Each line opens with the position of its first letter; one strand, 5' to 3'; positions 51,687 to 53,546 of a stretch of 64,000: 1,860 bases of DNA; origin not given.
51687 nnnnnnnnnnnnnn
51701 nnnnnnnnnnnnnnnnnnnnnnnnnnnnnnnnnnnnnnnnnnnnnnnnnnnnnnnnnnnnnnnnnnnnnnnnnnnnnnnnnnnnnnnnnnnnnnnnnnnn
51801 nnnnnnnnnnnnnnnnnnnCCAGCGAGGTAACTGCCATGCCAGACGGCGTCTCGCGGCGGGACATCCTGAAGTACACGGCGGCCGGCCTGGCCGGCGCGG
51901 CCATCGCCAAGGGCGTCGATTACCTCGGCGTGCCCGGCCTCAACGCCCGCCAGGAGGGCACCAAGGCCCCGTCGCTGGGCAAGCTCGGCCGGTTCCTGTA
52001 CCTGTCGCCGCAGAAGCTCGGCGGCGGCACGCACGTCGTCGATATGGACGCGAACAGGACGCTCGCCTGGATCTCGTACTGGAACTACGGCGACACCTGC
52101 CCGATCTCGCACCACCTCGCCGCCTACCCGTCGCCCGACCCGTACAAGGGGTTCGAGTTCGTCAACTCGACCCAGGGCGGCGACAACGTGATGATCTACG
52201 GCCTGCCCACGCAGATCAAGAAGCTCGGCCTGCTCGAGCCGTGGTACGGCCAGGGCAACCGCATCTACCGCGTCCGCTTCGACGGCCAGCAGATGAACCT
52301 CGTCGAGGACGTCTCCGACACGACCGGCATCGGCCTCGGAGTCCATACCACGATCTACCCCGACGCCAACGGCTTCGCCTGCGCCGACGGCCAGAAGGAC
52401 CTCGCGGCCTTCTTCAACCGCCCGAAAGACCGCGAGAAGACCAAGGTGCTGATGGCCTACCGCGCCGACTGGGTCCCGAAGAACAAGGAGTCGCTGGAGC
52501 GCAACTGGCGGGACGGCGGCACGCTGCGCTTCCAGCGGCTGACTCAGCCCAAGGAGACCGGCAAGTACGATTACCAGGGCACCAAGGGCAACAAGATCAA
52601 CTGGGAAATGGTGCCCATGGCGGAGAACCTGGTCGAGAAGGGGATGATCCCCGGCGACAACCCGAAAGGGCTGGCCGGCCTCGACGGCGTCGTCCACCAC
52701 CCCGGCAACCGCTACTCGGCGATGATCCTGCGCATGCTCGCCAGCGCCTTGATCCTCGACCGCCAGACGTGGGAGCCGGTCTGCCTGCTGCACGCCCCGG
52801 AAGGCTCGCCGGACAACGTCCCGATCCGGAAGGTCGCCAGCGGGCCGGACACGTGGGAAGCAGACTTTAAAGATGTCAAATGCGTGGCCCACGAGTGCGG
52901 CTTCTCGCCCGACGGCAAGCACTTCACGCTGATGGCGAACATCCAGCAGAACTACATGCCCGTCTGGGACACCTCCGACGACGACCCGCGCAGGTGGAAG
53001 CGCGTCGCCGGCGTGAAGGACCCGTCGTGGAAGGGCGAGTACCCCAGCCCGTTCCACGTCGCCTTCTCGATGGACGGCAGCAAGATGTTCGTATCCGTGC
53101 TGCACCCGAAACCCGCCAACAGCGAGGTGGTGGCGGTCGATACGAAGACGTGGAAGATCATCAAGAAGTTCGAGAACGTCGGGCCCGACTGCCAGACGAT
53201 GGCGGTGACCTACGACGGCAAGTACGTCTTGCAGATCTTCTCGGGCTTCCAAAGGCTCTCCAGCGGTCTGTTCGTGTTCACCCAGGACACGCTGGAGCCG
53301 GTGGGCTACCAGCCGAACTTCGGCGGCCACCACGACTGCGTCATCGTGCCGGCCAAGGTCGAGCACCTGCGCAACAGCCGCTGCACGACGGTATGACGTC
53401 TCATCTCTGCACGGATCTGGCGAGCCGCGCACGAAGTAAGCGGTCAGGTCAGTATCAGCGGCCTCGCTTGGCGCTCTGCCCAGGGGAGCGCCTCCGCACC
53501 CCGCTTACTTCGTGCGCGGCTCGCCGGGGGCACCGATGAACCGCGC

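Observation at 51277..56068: Tat-exported NosZ/thiocyanate-dehydrogenase-like His-pair beta-propeller with a dedicated thioredoxin-fold protein and MacB/FtsX-type ABC module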

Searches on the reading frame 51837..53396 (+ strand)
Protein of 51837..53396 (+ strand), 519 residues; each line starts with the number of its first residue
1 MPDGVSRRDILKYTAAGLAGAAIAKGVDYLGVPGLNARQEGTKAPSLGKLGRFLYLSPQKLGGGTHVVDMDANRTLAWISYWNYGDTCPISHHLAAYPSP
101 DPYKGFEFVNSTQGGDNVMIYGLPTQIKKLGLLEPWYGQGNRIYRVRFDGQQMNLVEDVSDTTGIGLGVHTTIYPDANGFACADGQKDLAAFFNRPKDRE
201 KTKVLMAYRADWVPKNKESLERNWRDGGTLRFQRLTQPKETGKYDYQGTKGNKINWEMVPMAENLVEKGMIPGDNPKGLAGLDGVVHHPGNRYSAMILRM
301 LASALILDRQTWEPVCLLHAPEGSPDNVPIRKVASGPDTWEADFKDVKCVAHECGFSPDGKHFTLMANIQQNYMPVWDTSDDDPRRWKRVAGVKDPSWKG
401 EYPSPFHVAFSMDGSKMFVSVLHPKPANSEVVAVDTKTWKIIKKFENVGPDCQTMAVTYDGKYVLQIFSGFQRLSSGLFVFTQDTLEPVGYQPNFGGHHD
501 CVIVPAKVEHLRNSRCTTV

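Call 3: search_protein_families(library=pfam, proteins=[window:51837-53396:+], max_evalue=0.1)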
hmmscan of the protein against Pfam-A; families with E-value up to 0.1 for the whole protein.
window:51837-53396:+ (519 aa): 1 family
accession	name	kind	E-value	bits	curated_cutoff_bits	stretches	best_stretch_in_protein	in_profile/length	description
PF10518.14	TAT_signal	-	0.0018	18.6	22.7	1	5-24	2-21/21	TAT (twin-arginine translocation) pathway signal sequence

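Call 4: search_solved_structures(query=window:51837-53396:+, max_evalue=1, show_alignments=2)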
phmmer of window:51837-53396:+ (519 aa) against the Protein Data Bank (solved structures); distinct sequences matched with E-value up to 1: 11.
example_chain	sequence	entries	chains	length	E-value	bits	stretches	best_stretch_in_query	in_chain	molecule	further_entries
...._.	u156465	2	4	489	1.7e-150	505.2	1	48-518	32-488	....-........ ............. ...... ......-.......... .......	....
8q9x_A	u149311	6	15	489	9.1e-150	502.8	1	48-518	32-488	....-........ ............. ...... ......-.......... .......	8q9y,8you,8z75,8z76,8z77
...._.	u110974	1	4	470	1.6e-133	449.1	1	49-518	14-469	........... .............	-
6uwe_A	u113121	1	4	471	8.4e-133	446.8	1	49-518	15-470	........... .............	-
5oex_A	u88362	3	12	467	9e-133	446.7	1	49-518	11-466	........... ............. | Uncharacterized protein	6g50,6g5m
8p3l_A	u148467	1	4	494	1e-132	446.5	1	48-518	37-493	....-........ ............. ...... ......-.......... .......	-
5f75_A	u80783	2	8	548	1.3e-132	446.1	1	48-518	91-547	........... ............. | Uncharacterized protein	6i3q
8p3m_A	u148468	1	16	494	7.1e-132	443.7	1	48-518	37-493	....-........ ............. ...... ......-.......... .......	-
8bpn_A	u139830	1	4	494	2e-131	442.2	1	48-518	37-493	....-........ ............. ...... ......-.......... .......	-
1l0q_A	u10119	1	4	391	5.7e-05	24.8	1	404-469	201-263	Surface layer protein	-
5c2v_B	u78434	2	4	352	0.004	18.7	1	399-464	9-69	HYDRAZINE SYNTHASE BETA SUBUNIT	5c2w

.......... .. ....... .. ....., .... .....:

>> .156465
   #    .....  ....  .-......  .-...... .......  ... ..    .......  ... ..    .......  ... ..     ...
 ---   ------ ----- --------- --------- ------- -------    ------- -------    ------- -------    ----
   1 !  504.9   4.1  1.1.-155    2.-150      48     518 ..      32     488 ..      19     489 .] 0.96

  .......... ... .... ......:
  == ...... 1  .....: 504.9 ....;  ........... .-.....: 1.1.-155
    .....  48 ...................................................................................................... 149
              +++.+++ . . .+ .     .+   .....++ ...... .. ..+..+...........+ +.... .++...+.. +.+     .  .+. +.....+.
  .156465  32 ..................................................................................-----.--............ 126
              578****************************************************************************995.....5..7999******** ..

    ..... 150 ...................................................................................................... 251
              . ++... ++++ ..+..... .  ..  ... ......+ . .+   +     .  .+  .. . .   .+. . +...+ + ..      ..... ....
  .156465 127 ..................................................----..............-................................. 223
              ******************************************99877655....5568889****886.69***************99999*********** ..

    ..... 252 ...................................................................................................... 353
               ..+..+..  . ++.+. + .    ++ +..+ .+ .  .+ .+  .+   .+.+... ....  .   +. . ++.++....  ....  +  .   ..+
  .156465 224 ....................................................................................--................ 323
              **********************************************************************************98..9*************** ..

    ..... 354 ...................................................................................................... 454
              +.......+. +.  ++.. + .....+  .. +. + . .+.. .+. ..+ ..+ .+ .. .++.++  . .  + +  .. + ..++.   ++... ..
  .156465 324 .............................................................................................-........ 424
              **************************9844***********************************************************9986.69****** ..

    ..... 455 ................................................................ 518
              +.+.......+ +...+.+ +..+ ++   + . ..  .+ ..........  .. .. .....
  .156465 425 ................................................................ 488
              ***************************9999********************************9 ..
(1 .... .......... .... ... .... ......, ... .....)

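Call 6: search_protein_families(library=ncbifam, proteins=[window:51837-53396:+], max_evalue=0.01)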
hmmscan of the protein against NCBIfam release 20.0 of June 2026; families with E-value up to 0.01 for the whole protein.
window:51837-53396:+ (519 aa): 1 family
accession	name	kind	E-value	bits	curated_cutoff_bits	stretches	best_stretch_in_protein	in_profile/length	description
NF052340.1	hydrazine_beta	equivalog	0.0028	16.8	560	0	399-464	29-89/372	hydrazine synthase subunit beta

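Call 11: find_homologous_proteins(query=window:51837-53396:+, max_evalue=0.00001)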
Query window:51837-53396:+ (519 aa): 707 proteins with E <= 0.00001 among 8000 candidates; the best 120 are listed.
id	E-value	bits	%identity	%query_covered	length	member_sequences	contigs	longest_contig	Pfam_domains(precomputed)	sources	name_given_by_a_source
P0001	0.0e+0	1146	89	100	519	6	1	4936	-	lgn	-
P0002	1.6e-275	933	75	100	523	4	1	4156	-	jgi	jgi:thiocyanate desulfurase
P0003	2.3e-273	926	74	99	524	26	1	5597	-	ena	-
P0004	1.0e-272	923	73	99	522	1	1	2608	-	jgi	jgi:thiocyanate desulfurase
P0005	6.9e-272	921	73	99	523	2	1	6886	-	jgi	jgi:hypothetical protein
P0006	1.7e-271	919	73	100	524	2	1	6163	-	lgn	-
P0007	1.8e-271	919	73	99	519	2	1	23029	-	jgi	jgi:hypothetical protein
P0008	2.0e-270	916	73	100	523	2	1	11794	-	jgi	jgi:hypothetical protein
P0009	6.6e-267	904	70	99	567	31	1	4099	-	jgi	jgi:hypothetical protein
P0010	6.0e-266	901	70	100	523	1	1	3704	-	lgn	-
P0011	2.5e-265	899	72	99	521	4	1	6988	-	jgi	jgi:hypothetical protein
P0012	2.4e-264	896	71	99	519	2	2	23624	-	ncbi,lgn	-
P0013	5.7e-264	895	70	99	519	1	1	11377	-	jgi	jgi:hypothetical protein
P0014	1.2e-263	894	71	99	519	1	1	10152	-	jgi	jgi:hypothetical protein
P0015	2.9e-263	892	70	100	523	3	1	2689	-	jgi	jgi:hypothetical protein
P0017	1.9e-262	890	70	100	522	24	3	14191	-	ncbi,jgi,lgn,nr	ncbi:MAG TPA: hypothetical protein VG122_03855 [Gemmata sp.]|jgi:hypothetical protein|nr:hypothetica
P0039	4.9e-254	862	75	91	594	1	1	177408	-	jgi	jgi:hypothetical protein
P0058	1.1e-249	847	72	91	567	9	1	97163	-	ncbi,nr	ncbi:MAG: hypothetical protein K2W95_25055 [Candidatus Obscuribacterales bacterium]|nr:hypothetical 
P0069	6.3e-247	838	67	99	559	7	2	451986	-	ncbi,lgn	-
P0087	2.3e-243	827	72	91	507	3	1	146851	-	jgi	jgi:hypothetical protein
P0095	1.7e-241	820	71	91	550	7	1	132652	-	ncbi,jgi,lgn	ncbi:MAG: hypothetical protein WC856_01090 [Methylococcaceae bacterium]|jgi:hypothetical protein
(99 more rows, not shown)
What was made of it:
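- JGI's automatic annotation names members of this family 'thiocyanate desulfurase' (call 11).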

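Call 12: search_solved_structures(query=window:51837-53396:+, max_evalue=1e-100, show_alignments=5)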
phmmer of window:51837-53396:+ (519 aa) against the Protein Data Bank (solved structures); distinct sequences matched with E-value up to 1e-100: 9.
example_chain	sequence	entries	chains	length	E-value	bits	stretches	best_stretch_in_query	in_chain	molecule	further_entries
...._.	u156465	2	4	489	1.7e-150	505.2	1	48-518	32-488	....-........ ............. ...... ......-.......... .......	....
8q9x_A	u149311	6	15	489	9.1e-150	502.8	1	48-518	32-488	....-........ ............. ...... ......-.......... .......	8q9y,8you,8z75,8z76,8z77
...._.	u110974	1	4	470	1.6e-133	449.1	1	49-518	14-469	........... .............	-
6uwe_A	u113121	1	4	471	8.4e-133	446.8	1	49-518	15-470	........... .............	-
5oex_A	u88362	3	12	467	9e-133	446.7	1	49-518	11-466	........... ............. | Uncharacterized protein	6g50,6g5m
8p3l_A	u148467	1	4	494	1e-132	446.5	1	48-518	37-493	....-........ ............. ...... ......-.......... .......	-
5f75_A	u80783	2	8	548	1.3e-132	446.1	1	48-518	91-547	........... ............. | Uncharacterized protein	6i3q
8p3m_A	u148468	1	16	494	7.1e-132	443.7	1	48-518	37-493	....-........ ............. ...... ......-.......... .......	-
8bpn_A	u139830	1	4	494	2e-131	442.2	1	48-518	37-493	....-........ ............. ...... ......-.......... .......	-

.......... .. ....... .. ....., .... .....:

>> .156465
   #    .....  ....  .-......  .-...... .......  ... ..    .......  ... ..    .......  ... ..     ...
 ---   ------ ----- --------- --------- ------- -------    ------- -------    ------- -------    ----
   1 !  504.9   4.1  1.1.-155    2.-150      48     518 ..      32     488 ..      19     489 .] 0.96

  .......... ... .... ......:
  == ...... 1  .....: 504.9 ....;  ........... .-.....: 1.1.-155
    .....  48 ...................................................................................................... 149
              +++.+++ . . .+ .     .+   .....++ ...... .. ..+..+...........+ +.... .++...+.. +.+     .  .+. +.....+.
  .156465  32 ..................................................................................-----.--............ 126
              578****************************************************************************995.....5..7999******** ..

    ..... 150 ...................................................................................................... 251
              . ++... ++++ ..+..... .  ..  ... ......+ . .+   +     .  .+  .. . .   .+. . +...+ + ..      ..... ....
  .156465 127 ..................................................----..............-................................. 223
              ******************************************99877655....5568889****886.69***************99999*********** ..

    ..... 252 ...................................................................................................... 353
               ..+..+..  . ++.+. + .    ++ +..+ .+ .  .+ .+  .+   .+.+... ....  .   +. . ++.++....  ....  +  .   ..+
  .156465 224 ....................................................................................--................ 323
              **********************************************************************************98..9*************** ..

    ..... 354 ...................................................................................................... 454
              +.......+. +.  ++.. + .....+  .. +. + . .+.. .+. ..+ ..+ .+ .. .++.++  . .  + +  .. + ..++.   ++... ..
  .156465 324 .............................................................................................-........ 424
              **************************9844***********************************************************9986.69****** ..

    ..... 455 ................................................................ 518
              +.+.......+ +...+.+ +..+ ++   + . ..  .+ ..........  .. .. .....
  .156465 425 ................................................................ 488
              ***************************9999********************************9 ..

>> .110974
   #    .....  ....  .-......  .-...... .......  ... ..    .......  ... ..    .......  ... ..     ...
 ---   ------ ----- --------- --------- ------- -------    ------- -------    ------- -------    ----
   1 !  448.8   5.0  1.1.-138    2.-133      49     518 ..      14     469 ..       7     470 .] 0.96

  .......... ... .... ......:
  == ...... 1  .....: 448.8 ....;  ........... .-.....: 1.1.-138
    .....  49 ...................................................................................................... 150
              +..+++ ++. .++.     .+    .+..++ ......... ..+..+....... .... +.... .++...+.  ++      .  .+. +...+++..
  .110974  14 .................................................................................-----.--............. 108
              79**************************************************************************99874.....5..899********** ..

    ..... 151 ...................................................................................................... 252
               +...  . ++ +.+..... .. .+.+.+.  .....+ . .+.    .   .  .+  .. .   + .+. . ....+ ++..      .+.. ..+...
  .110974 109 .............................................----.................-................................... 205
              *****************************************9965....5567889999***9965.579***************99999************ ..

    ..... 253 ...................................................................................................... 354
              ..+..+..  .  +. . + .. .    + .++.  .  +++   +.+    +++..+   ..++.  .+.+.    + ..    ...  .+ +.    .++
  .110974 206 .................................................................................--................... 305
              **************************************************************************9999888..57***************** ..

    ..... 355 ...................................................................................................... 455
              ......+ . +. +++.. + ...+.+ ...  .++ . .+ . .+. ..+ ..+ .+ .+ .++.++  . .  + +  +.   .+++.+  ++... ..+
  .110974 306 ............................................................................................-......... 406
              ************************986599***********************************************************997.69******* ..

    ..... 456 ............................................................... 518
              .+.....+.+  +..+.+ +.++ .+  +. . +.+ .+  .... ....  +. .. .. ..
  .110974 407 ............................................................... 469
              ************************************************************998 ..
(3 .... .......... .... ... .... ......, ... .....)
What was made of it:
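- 51837..53396 (+): Tat-exported seven-bladed beta-propeller of the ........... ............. (TcDH) family, 'Q-type' variant, 519 aa. The Tat motif SRRDILK lies at 51852-51872. PDB sequence hits to pmTcDH (E = 9e-150) and tpTcDH (about 1e-132) (calls 4, 12).
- On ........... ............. (TcDH) family: phmmer E = 1.7e-150 to 2e-131, covering query residues 48-518 (calls 4, 12).
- PDB sequence hits at E = 1.7e-150 to 2e-131, all of them TcDH (calls 4, 12).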

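Call 21: find_related_loci(query=window:51837-53396:+, collection=genome_contigs, flank=8000)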
Query window:51837-53396:+ (519 aa) in genome_contigs; peptide patterns used: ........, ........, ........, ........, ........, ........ (x = any residue, [..] = any of these).
132 stretches matched a pattern; 107 encode a relative of the query (tblastn E <= 1e-3); the best 80 are kept; 80 distinct loci.
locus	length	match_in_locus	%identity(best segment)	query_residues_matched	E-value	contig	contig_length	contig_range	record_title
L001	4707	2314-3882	70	5-519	0e+0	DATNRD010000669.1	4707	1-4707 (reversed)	MAG TPA_asm: Candidatus Obscuribacterales bacterium isolate SMAG_U16524 k141_303297, whole genome shotgun sequence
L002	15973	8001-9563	69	1-519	0e+0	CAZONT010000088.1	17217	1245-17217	MAG TPA_asm: uncultured Planctomycetaceae bacterium isolate SRP292972_co2_73 genome assembly, contig: NODE_3123_length_1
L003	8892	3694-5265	69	4-519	0e+0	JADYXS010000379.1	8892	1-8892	MAG: Candidatus Obscuribacter sp. isolate MP5IB2 169 k99_1341573, whole genome shotgun sequence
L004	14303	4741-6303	68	1-519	0e+0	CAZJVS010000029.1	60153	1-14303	MAG TPA_asm: uncultured Planctomycetaceae bacterium isolate SRP173033_co3_20 genome assembly, contig: NODE_434_length_60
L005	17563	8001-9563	68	1-519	0e+0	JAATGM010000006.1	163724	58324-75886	MAG: Planctomycetota bacterium isolate bin_345 k141_2025598, whole genome shotgun sequence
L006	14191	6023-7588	70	1-519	0e+0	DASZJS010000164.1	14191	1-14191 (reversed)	MAG TPA_asm: Gemmata sp. isolate SMAG_U6635 k141_1592747, whole genome shotgun sequence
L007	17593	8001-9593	67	6-519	0e+0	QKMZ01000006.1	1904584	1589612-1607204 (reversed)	MAG: Candidatus Melainabacteria bacterium isolate BJP_IG3402_49_16 bjp_ig3402_Sc_21_5_0_2_B, whole genome shotgun sequen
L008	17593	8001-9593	67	6-519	0e+0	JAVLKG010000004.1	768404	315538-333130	MAG: Candidatus Melainabacteria bacterium 17Bon1m isolate 17Bon1-MAG2 NODE_14+_length_768404_cov_35.0504, whole genome s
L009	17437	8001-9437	73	41-519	0e+0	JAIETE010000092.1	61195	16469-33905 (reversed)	MAG: Candidatus Obscuribacterales bacterium isolate time.spades.CONCOCT.1kb_017 c_000000000008, whole genome shotgun seq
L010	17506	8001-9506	69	10-519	0e+0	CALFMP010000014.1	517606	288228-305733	MAG TPA_asm: uncultured Candidatus Melainabacteria bacterium isolate SRR6227243_bin.142_CONCOCT_v1.1_MAG genome assembly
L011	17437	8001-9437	73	41-519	0e+0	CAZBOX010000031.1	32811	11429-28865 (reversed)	MAG TPA_asm: uncultured Candidatus Obscuribacterales bacterium isolate binchicken_co396_274 genome assembly, contig: NOD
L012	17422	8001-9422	73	46-519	0e+0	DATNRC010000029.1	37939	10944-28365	MAG TPA_asm: Candidatus Obscuribacterales bacterium isolate SMAG_U16523 k141_396554, whole genome shotgun sequence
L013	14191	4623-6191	67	5-519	0e+0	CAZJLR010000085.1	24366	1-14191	MAG TPA_asm: uncultured Candidatus Obscuribacterales bacterium isolate SRP262948_co1_150 genome assembly, contig: NODE_1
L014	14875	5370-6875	68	10-519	0e+0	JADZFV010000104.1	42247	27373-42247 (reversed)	MAG: Candidatus Melainabacteria bacterium isolate SJ878 c_000000142915, whole genome shotgun sequence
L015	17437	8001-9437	72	41-519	0e+0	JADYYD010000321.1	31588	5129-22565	MAG: Candidatus Melainabacteria bacterium isolate SJ512 c_000000402491, whole genome shotgun sequence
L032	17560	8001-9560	63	1-519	0e+0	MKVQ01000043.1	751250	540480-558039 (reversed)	MAG: Myxococcales bacterium 68-20 scnpilot_expt_750_bf_scaffold_47, whole genome shotgun sequence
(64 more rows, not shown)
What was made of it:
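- One member comes from a thiocyanate-fed bioreactor MAG (L032, call 21).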

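Call 25: find_encoding_contigs(protein=P0017, flank=10000, max_places=3)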
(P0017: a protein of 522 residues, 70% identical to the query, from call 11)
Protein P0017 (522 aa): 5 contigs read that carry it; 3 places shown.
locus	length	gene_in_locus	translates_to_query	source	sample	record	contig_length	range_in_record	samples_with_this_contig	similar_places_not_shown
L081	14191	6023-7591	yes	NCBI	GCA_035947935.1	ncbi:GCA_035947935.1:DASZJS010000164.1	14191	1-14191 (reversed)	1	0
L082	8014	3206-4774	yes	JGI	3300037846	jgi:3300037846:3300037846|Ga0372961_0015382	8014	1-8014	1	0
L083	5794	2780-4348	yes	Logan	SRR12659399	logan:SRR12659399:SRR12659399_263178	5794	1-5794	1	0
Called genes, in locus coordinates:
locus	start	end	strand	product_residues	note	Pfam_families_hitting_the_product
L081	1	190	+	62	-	?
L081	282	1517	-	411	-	PF03841:SelA, PF00266:Aminotran_5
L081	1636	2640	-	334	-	-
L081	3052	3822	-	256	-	PF03006:HlyIII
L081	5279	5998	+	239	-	-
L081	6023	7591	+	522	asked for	-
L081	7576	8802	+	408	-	PF12704:MacB_PCD, PF02687:FtsX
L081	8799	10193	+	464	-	PF00005:ABC_tran, PF02463:SMC_N (faint), PF13304:AAA_21 (faint)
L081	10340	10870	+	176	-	-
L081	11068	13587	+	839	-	PF04542:Sigma70_r2, PF08281:Sigma70_r4_2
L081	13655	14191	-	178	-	PF17802:SpaA, PF13620:CarboxypepD_reg, PF22904:NOMO1-like_2nd, PF17210:SdrD_B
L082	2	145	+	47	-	?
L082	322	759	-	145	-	PF03006:HlyIII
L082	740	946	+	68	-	-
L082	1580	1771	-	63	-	-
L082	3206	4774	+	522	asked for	-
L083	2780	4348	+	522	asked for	-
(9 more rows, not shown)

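Call 26: find_encoding_contigs(protein=P0069, flank=10000, max_places=2)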
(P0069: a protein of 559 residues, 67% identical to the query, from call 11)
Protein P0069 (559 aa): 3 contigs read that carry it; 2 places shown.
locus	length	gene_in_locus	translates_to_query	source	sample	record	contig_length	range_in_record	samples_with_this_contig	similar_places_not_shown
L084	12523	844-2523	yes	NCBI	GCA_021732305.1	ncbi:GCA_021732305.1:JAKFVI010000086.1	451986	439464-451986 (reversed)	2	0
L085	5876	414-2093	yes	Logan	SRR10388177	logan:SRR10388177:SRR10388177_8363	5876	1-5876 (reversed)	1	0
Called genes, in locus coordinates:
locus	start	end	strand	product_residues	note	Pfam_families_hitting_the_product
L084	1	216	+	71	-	?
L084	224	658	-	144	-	-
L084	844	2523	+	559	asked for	-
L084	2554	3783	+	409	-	PF12704:MacB_PCD, PF02687:FtsX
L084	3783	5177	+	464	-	PF00005:ABC_tran, PF02463:SMC_N (faint), PF13304:AAA_21 (faint)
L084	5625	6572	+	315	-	-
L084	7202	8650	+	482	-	PF02310:B12-binding, PF04055:Radical_SAM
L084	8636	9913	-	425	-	PF01979:Amidohydro_1, PF07969:Amidohydro_3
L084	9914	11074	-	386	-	PF02515:CoA_transf_3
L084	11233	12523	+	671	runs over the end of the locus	-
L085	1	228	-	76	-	?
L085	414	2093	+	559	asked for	-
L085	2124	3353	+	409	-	PF12704:MacB_PCD, PF02687:FtsX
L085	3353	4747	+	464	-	PF00005:ABC_tran, PF02463:SMC_N (faint), PF13304:AAA_21 (faint)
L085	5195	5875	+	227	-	?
